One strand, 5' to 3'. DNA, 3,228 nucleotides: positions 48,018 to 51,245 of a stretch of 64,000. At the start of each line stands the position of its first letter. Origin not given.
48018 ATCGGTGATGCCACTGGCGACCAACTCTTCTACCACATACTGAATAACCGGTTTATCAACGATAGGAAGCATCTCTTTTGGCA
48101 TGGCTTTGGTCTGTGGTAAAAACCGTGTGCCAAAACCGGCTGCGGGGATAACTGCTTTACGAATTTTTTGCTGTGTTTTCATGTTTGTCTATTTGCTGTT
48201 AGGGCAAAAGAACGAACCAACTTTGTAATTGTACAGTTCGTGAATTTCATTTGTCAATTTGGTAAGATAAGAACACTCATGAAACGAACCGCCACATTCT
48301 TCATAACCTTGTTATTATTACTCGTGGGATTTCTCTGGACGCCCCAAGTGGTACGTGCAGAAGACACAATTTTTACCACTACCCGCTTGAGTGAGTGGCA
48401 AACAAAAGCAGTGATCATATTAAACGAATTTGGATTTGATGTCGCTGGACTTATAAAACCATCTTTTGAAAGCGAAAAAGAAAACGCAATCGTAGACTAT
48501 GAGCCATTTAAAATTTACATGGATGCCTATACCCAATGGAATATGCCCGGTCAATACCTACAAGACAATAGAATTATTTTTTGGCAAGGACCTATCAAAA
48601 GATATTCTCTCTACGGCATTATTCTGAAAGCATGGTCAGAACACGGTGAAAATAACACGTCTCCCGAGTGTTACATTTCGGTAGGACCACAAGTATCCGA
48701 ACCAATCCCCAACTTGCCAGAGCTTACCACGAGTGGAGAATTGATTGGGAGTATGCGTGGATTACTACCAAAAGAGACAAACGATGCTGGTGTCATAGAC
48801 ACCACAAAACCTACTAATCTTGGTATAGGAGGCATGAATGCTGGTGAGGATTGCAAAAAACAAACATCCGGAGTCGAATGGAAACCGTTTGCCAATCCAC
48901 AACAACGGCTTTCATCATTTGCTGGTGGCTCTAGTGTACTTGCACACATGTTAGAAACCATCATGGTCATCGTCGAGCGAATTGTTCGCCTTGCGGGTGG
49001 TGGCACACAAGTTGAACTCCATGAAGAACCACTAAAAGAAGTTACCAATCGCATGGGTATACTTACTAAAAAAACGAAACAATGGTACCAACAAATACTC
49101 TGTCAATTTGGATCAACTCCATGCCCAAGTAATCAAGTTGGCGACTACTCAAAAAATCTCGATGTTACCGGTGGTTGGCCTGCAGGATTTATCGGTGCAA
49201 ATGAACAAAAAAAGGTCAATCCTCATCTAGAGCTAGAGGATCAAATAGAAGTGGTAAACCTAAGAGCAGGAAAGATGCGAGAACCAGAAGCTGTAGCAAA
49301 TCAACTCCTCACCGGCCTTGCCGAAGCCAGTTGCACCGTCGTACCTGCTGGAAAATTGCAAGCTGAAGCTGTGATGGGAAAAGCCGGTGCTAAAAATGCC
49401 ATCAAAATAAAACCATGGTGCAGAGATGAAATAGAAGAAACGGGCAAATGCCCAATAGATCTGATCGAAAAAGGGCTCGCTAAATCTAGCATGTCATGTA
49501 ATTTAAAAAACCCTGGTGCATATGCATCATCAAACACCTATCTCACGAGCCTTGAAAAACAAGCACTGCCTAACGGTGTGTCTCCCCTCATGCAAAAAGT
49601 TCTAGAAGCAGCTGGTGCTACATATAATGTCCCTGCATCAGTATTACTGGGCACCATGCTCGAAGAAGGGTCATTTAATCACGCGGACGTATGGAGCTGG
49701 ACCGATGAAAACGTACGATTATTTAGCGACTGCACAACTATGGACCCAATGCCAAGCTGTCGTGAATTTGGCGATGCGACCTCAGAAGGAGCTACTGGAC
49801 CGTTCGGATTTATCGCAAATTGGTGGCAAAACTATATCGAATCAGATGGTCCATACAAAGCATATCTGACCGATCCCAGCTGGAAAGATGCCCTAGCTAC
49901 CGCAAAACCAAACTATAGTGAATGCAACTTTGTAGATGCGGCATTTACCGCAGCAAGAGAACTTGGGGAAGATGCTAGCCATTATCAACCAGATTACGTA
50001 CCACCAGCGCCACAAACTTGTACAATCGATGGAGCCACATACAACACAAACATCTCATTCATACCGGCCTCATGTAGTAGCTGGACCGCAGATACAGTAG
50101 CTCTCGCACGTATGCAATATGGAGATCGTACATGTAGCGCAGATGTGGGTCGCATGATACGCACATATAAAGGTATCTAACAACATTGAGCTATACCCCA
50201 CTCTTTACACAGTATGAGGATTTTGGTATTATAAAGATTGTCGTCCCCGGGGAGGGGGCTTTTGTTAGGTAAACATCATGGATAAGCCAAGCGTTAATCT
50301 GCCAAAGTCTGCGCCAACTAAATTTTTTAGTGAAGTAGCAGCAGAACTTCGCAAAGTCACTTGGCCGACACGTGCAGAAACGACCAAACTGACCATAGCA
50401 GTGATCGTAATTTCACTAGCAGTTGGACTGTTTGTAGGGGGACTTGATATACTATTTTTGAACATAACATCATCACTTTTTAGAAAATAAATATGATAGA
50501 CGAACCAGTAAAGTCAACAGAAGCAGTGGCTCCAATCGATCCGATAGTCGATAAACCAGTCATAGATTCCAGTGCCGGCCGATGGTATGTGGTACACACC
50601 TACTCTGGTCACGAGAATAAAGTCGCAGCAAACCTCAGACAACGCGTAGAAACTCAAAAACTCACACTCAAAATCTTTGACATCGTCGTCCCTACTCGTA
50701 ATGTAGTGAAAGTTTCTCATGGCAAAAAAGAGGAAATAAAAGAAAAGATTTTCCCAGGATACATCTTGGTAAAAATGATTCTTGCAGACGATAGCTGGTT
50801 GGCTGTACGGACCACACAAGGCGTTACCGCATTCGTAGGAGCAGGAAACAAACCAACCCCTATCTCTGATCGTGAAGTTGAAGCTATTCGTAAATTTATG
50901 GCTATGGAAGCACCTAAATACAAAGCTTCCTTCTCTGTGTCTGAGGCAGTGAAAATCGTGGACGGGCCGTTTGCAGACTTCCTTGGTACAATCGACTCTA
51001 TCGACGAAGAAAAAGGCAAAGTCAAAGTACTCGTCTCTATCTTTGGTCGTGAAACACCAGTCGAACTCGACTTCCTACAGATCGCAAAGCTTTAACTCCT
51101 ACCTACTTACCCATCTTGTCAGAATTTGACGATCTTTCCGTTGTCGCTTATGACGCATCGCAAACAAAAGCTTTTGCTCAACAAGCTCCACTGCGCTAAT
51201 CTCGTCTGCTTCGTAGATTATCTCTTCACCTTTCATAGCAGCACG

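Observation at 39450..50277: att-like 18-bp repeat at tRNA-Trp, and a 10.7-kb accessory block splitting rpmG-tRNA-Trp from secE-nusG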

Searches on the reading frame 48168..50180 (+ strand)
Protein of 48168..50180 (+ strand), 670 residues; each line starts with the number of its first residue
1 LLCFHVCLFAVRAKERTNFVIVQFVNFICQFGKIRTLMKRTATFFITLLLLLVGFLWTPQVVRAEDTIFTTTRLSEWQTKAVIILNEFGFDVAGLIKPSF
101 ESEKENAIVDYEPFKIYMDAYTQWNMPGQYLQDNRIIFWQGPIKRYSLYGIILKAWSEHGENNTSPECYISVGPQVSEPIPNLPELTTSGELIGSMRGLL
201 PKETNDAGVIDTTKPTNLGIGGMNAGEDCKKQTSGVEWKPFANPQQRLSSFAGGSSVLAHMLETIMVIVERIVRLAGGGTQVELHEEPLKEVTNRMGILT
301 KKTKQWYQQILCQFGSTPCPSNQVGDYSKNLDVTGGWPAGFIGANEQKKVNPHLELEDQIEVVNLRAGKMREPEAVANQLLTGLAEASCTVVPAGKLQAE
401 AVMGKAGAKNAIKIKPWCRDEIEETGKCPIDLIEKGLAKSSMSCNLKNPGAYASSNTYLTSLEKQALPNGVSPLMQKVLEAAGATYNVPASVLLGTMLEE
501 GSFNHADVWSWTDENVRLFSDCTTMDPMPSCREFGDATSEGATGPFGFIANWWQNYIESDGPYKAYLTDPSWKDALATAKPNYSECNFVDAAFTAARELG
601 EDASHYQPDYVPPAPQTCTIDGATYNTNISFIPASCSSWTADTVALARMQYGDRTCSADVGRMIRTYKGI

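Call 7: search_protein_families(library=pfam, proteins=[window:48168-50180:+], max_evalue=0.01)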
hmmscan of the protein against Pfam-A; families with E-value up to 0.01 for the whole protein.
window:48168-50180:+ (670 aa): 0 families

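Call 19: find_homologous_proteins(query=window:48279-50180:+, max_evalue=0.00001)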
Query window:48279-50180:+ (633 aa): 17 proteins with E <= 0.00001 among 8000 candidates.
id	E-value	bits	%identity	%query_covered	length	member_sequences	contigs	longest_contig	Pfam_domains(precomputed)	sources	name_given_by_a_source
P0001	0.0e+0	1479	100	100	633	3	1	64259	-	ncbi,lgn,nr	ncbi:hypothetical protein KBC80_02390 [Candidatus Woesebacteria bacterium]|nr:hypothetical protein [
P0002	0.0e+0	1285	89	97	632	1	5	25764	-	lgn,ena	-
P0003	1.3e-239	815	61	97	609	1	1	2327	-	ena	-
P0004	3.1e-190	652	51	100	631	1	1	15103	-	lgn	-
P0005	1.1e-170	588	70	57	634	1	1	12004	-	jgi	jgi:hypothetical protein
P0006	5.0e-167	576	48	96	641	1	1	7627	-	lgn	-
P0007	5.2e-157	542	45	98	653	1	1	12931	-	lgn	-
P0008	3.5e-155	536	46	99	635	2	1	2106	-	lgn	-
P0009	2.3e-154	534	45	100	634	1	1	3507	-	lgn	-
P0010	6.6e-147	509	45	98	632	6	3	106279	-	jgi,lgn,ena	jgi:hypothetical protein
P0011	1.6e-137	478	42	99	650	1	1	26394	-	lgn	-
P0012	1.5e-135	472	43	99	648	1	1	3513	-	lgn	-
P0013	4.6e-93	331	39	78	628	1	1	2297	-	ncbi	-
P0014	1.1e-87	314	34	100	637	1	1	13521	-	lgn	-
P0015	2.6e-81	292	34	100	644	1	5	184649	-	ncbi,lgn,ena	-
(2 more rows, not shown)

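Call 20: find_encoding_contigs(protein=P0002, flank=10000, max_places=3)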
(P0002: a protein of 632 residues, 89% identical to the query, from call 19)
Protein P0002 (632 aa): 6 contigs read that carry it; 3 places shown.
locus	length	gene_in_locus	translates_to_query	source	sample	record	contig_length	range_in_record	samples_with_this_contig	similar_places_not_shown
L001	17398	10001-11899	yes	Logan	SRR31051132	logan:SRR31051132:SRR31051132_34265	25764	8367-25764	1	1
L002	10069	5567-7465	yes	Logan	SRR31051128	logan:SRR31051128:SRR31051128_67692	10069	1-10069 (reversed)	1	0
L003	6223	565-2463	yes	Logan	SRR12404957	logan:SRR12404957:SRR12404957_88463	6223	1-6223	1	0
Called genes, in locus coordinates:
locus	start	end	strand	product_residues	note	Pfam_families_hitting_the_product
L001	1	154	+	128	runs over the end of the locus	PF02675:AdoMet_dc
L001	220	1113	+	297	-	PF13472:Lipase_GDSL_2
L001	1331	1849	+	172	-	-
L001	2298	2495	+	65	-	PF15993:Fuseless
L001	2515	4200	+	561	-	-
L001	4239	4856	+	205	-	PF04199:Cyclase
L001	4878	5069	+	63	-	-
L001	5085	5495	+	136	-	PF21549:PRDM2_PR, PF00856:SET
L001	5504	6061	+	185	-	PF00561:Abhydrolase_1, PF06821:Ser_hydrolase, PF12146:Hydrolase_4 (faint), PF12697:Abhydrolase_6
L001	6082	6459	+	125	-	PF00903:Glyoxalase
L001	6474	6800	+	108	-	-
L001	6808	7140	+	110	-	PF03819:MazG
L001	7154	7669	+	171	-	PF04307:YdjM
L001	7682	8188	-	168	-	PF04307:YdjM (weak)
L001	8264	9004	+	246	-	PF03734:YkuD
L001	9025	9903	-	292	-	PF00483:NTP_transferase, PF12804:NTP_transf_3 (weak)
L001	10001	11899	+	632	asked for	-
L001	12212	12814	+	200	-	PF02357:NusG, PF00467:KOW (weak)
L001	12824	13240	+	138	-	-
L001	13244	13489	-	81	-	-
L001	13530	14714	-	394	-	-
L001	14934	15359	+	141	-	PF03946:Ribosomal_L11_N, PF00298:Ribosomal_L11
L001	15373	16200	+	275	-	PF00687:Ribosomal_L1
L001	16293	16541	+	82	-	-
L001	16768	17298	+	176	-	PF00466:Ribosomal_L10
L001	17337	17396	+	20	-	?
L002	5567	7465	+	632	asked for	-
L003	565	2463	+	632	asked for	-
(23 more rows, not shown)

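Call 21: find_encoding_contigs(protein=P0010, flank=10000, max_places=2)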
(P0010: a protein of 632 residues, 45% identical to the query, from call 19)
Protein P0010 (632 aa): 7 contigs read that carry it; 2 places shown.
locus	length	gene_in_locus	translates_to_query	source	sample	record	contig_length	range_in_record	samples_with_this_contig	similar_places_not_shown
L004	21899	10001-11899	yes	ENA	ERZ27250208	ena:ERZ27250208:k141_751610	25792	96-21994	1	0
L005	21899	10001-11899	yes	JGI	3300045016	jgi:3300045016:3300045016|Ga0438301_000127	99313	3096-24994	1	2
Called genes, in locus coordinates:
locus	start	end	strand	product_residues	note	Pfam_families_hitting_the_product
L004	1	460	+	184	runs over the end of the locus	?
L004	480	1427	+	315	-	PF13472:Lipase_GDSL_2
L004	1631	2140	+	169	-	-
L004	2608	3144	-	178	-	-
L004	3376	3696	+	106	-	-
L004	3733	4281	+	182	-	PF04199:Cyclase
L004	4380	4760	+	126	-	PF00903:Glyoxalase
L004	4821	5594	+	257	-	PF13489:Methyltransf_23 (weak), PF01209:Ubie_methyltran (weak), PF13847:Methyltransf_31, PF08241:Methyltransf_11, PF08242:Methyltransf_12, PF13649:Methyltransf_25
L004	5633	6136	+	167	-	-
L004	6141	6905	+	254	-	PF03824:NicO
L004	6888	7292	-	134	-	-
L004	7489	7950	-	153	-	PF04307:YdjM (weak)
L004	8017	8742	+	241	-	PF03734:YkuD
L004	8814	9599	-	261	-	PF00483:NTP_transferase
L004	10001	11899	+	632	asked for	-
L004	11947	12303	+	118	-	PF00584:SecE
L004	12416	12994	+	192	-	PF02357:NusG, PF00467:KOW (weak)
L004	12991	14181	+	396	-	PF07690:MFS_1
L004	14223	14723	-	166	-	PF19077:Big_13 (weak)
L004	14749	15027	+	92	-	-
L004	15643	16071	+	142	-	PF03946:Ribosomal_L11_N, PF00298:Ribosomal_L11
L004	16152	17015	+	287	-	PF00687:Ribosomal_L1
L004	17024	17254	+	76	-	-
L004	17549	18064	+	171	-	PF00466:Ribosomal_L10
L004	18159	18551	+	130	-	PF16320:Ribosomal_L12_N, PF00542:Ribosomal_L12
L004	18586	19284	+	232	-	-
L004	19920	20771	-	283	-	PF16268:DUF4921 (faint), PF16285:DUF4931_N, PF01087:GalP_UDP_transf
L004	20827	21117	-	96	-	PF01541:GIY-YIG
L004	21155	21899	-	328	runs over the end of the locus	PF01467:CTP_transf_like, PF06574:FAD_syn (faint), PF04019:DUF359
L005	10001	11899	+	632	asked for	-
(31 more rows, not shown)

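Call 22: find_encoding_contigs(protein=P0015, flank=10000, max_places=2)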
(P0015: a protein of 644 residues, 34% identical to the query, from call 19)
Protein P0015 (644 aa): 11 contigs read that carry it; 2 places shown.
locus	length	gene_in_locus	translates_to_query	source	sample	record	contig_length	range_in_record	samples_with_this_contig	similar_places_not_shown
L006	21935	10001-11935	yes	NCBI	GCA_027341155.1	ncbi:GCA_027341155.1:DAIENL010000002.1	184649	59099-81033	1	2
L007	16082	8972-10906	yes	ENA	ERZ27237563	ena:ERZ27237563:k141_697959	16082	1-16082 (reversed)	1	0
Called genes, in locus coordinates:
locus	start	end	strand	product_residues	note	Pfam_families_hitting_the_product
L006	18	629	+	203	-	PF00300:His_Phos_1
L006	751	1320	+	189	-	PF00561:Abhydrolase_1, PF06821:Ser_hydrolase, PF12146:Hydrolase_4 (faint), PF12697:Abhydrolase_6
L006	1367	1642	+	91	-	PF07883:Cupin_2 (faint)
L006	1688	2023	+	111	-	-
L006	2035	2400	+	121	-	PF01050:MannoseP_isomer (weak), PF02311:AraC_binding, PF07883:Cupin_2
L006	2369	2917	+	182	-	PF03640:Lipoprotein_15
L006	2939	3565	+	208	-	PF04199:Cyclase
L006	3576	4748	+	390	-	PF07690:MFS_1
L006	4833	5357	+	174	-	-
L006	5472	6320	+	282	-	PF01370:Epimerase, PF02719:Polysacc_synt_2 (faint), PF04321:RmlD_sub_bind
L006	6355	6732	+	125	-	PF00903:Glyoxalase, PF18029:Glyoxalase_6 (weak)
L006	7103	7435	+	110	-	PF03819:MazG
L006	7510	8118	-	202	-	-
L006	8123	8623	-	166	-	PF04307:YdjM (faint)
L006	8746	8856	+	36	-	-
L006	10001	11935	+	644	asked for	-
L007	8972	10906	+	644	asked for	-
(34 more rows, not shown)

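Call 48: find_encoding_contigs(protein=P0004, flank=10000, max_places=1)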
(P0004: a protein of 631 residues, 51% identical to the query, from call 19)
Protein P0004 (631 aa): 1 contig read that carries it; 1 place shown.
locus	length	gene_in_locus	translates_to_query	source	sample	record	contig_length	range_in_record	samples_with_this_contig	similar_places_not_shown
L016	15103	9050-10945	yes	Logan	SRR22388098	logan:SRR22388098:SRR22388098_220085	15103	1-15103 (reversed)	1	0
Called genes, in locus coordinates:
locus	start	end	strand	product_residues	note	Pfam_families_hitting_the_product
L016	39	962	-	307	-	PF00892:EamA (weak)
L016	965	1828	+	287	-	PF00657:Lipase_GDSL (faint), PF13472:Lipase_GDSL_2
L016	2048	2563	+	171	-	-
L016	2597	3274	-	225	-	PF20803:PaaX_M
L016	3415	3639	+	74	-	PF15993:Fuseless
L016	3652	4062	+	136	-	PF21549:PRDM2_PR, PF00856:SET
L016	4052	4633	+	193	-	PF12146:Hydrolase_4 (weak), PF00561:Abhydrolase_1, PF06821:Ser_hydrolase, PF12697:Abhydrolase_6 (weak)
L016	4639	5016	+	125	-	PF00903:Glyoxalase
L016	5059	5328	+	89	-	-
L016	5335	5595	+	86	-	-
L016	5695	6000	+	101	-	-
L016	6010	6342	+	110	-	PF03819:MazG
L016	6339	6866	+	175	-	-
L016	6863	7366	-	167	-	-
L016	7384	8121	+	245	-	PF03734:YkuD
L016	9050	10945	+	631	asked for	-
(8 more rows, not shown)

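Call 49: find_encoding_contigs(protein=P0005, flank=10000, max_places=1)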
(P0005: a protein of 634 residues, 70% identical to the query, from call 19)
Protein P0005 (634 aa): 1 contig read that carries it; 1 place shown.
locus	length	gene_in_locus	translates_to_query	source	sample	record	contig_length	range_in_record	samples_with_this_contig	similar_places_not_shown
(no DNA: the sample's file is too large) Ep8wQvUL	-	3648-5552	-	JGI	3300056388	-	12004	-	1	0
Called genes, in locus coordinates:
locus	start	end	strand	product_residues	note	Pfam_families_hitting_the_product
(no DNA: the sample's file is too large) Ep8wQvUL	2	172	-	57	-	?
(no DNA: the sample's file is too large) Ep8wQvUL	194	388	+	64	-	-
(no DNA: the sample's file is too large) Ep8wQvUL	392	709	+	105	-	PF00903:Glyoxalase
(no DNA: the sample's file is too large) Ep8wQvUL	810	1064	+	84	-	-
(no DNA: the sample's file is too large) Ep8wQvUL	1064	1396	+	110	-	PF03819:MazG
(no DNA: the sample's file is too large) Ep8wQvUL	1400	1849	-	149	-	-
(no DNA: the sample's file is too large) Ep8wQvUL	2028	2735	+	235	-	PF03734:YkuD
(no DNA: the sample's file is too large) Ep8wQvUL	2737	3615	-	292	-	PF00483:NTP_transferase, PF12804:NTP_transf_3 (weak)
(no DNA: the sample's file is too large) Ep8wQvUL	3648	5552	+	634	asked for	-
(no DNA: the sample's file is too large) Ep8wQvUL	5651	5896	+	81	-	PF00584:SecE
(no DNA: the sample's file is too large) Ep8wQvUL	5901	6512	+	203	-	PF02357:NusG, PF00467:KOW (weak)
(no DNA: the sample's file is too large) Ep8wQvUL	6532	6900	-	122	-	PF05635:23S_rRNA_IVP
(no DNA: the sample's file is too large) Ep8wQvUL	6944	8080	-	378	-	-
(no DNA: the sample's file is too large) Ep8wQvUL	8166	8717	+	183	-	-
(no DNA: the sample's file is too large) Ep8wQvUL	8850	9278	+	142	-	PF03946:Ribosomal_L11_N, PF00298:Ribosomal_L11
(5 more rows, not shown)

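Call 50: find_encoding_contigs(protein=P0011, flank=10000, max_places=1)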
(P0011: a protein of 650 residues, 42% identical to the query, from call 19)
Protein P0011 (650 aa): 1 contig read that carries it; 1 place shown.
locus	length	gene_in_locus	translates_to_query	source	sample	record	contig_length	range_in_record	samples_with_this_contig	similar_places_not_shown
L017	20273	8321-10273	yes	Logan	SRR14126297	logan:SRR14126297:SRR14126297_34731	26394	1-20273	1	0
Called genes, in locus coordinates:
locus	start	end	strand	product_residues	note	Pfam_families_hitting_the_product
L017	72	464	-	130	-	-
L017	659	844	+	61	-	-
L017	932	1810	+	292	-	PF04655:APH_6_hur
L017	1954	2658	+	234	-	PF00583:Acetyltransf_1 (weak)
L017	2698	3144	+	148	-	PF12867:DinB_2 (weak)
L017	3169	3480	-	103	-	PF00892:EamA (weak)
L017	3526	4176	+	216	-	PF04199:Cyclase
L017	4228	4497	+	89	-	-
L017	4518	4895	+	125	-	PF00903:Glyoxalase, PF18029:Glyoxalase_6 (weak)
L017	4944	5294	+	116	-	PF03819:MazG (weak)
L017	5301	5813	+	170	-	-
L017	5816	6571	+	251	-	PF03824:NicO (weak)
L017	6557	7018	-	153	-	PF04307:YdjM (weak)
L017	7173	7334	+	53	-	-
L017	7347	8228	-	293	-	PF00483:NTP_transferase, PF12804:NTP_transf_3 (weak)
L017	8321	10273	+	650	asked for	-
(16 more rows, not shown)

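Call 51: find_encoding_contigs(protein=P0007, flank=10000, max_places=1)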
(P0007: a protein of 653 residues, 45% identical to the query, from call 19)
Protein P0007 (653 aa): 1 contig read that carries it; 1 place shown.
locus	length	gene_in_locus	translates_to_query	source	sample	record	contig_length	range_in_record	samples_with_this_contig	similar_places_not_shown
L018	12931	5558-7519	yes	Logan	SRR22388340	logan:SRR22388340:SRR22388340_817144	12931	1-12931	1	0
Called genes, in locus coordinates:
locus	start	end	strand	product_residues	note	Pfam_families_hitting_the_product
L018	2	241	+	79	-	?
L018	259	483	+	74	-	PF07866:DUF1653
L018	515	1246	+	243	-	PF01872:RibD_C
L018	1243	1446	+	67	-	PF15993:Fuseless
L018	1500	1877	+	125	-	PF00903:Glyoxalase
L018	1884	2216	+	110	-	PF03819:MazG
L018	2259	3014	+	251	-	PF03824:NicO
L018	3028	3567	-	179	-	PF04307:YdjM (weak)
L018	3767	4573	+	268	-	PF03734:YkuD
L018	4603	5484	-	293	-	PF00483:NTP_transferase, PF12804:NTP_transf_3 (weak)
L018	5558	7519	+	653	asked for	-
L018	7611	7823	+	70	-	PF00584:SecE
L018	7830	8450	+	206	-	PF02357:NusG, PF00467:KOW (weak)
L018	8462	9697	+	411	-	PF07690:MFS_1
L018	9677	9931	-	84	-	-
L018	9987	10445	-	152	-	PF19077:Big_13 (weak)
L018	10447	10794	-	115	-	-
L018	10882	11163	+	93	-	-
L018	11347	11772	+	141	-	PF03946:Ribosomal_L11_N, PF00298:Ribosomal_L11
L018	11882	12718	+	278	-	PF00687:Ribosomal_L1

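Call 84: search_protein_families(library=pfam, proteins=[L004:2261-2509:+, L004:2608-3144:-], max_evalue=0.01)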
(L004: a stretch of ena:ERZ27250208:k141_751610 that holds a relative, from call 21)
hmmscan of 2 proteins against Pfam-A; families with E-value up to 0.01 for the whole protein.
L004:2261-2509:+ (82 aa): 2 families
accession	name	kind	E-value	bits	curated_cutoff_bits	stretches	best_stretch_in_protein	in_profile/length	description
PF01541.30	GIY-YIG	-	9.4e-13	48.7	22.6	1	1-66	1-70/78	GIY-YIG catalytic domain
PF10544.15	T5orf172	-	0.0012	19.7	20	1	3-64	2-63/101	T5orf172 domain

L004:2608-3144:- (178 aa): 1 family
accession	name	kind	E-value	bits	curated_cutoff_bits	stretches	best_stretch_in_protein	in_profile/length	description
PF02224.24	Cytidylate_kin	-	8.2e-05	22.9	26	0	5-38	1-34/211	Cytidylate kinase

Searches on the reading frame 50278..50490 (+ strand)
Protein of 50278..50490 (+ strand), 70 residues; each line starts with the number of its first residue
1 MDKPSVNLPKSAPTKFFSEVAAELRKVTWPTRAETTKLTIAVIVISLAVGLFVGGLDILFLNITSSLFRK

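Call 7: search_protein_families(library=pfam, proteins=[window:50278-50490:+], max_evalue=0.01)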
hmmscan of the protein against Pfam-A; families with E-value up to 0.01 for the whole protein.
window:50278-50490:+ (70 aa): 1 family
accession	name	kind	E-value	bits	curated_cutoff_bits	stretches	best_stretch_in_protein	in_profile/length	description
PF00584.25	SecE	-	4.4e-20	71.8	22.7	1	15-67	2-54/55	SecE/Sec61-gamma subunits of protein translocation complex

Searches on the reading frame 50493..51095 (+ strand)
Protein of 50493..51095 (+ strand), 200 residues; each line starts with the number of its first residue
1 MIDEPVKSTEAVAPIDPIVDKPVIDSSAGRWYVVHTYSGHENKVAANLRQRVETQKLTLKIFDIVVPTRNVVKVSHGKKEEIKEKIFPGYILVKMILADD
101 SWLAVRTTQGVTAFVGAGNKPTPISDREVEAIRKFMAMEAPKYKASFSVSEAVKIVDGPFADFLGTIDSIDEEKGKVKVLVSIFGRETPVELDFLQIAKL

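Call 7: search_protein_families(library=pfam, proteins=[window:50493-51095:+], max_evalue=0.01)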
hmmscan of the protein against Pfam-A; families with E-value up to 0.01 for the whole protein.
window:50493-51095:+ (200 aa): 2 families
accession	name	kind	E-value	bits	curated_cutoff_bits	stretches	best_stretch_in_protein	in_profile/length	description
PF02357.24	NusG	-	1.3e-30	106.2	22.2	1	30-133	2-93/93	Transcription termination factor nusG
PF00467.35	KOW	-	2.2e-06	27.7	22.3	1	152-179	4-29/32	KOW motif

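Call 17: find_encoding_contigs(protein=window:50493-51095:+, flank=10000, max_places=10)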
Protein window:50493-51095:+ (200 aa): no gene with exactly this product is on record in the collection.
